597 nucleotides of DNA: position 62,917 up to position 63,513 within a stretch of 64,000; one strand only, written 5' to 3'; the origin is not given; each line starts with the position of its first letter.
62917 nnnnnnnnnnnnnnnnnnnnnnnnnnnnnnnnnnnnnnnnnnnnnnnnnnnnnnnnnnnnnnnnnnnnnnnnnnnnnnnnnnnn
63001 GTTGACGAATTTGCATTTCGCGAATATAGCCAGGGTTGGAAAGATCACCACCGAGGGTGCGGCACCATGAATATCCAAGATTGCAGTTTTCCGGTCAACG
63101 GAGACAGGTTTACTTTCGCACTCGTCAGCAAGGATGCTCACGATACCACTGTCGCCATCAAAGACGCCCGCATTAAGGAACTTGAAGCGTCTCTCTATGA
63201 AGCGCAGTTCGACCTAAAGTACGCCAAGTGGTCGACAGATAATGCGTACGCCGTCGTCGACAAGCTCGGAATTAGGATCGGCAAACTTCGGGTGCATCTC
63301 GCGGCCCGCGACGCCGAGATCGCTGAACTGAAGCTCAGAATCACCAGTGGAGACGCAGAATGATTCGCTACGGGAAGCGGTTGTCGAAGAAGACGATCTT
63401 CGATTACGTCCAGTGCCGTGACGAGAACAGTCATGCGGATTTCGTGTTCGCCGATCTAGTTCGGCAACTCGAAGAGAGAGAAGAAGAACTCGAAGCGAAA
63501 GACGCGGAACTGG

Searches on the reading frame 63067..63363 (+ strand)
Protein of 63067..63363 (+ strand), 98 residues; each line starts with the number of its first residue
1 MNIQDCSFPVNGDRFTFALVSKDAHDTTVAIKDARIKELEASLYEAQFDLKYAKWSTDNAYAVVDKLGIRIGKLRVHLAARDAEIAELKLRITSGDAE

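Call 22: search_protein_families(library=pfam, proteins=[window:63067-63363:+], max_evalue=0.001)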
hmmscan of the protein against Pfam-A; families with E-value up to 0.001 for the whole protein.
window:63067-63363:+ (98 aa): 1 family
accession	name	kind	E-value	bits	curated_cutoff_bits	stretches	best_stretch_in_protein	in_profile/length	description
PF16808.10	PKcGMP_CC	-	4.2e-07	29.9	35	0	29-43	3-17/35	Coiled-coil N-terminus of cGMP-dependent protein kinase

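Call 44: find_encoding_contigs(protein=window:63067-63363:+, flank=10000, max_places=3)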
Protein window:63067-63363:+ (98 aa): 4 contigs read that carry it; 3 places shown.
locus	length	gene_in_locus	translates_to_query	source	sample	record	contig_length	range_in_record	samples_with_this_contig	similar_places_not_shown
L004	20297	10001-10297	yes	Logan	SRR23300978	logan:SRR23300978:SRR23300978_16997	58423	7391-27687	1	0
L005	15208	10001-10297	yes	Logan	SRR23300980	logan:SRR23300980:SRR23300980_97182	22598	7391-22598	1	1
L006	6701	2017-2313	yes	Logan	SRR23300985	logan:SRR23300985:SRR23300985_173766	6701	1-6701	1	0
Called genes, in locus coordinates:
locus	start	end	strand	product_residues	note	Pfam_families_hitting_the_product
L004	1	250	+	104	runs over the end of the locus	-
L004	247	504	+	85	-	-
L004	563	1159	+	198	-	PF00929:RNase_T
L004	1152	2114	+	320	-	PF07505:DUF5131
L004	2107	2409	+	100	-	-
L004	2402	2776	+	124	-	-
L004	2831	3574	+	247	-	-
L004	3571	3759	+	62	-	-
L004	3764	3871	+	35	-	-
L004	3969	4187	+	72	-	-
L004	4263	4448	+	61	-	-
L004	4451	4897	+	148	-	PF01503:PRA-PH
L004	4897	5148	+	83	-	-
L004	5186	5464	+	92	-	-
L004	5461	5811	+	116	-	-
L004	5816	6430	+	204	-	PF04542:Sigma70_r2, PF04545:Sigma70_r4 (weak)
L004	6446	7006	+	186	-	PF04542:Sigma70_r2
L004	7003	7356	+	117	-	-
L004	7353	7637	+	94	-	-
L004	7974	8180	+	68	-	-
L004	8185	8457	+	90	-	-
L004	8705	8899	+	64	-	-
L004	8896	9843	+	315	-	PF02511:Thy1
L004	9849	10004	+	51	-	-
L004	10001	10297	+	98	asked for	PF16808:PKcGMP_CC (faint)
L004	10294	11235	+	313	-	-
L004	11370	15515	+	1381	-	-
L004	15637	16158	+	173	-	PF00583:Acetyltransf_1, PF13673:Acetyltransf_10, PF13508:Acetyltransf_7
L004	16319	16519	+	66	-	-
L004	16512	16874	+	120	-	-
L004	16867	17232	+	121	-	-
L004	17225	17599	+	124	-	-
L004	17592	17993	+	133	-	-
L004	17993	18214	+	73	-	-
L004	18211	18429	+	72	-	-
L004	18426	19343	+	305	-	-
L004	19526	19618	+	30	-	-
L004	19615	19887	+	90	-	PF20137:BubE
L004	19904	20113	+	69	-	-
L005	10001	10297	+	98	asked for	PF16808:PKcGMP_CC (faint)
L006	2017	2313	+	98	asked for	PF16808:PKcGMP_CC (faint)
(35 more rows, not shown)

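Call 59: search_protein_families(library=pfam, proteins=[L004:10294-11235:+, L004:11370-15515:+], max_evalue=0.1)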
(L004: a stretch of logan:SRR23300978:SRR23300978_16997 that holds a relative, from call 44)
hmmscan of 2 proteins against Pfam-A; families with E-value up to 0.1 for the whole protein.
L004:10294-11235:+ (313 aa): 5 families
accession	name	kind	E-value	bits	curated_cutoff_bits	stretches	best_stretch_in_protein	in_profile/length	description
PF06470.18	SMC_hinge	-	0.0045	17.8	22.5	1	170-220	24-77/116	SMC proteins Flexible Hinge Domain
PF12325.13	TMF_TATA_bd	-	0.023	15.2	29.1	1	145-212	4-71/115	TATA element modulatory factor 1 TATA binding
PF05837.17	CENP-H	-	0.043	14.1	29.9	0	255-285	108-138/202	Centromere protein H (CENP-H)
PF06818.20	Fez1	-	0.048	14.6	34.4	1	161-285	4-101/199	Fez1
PF04859.17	DUF641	-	0.089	13.6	27.6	0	134-181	72-119/127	Plant protein of unknown function (DUF641)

L004:11370-15515:+ (1381 aa): 0 families

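Call 75: search_protein_families(library=phrogs, proteins=[L004:11370-15515:+, L004:10294-11235:+], max_evalue=0.001)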
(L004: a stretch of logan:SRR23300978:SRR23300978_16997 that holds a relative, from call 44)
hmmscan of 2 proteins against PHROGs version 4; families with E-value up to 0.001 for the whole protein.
L004:11370-15515:+ (1381 aa): 1 family
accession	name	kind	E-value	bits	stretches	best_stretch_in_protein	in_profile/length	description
phrog_1101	-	tail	3.3e-15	56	2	684-788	545-648/1405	tail protein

L004:10294-11235:+ (313 aa): 0 families
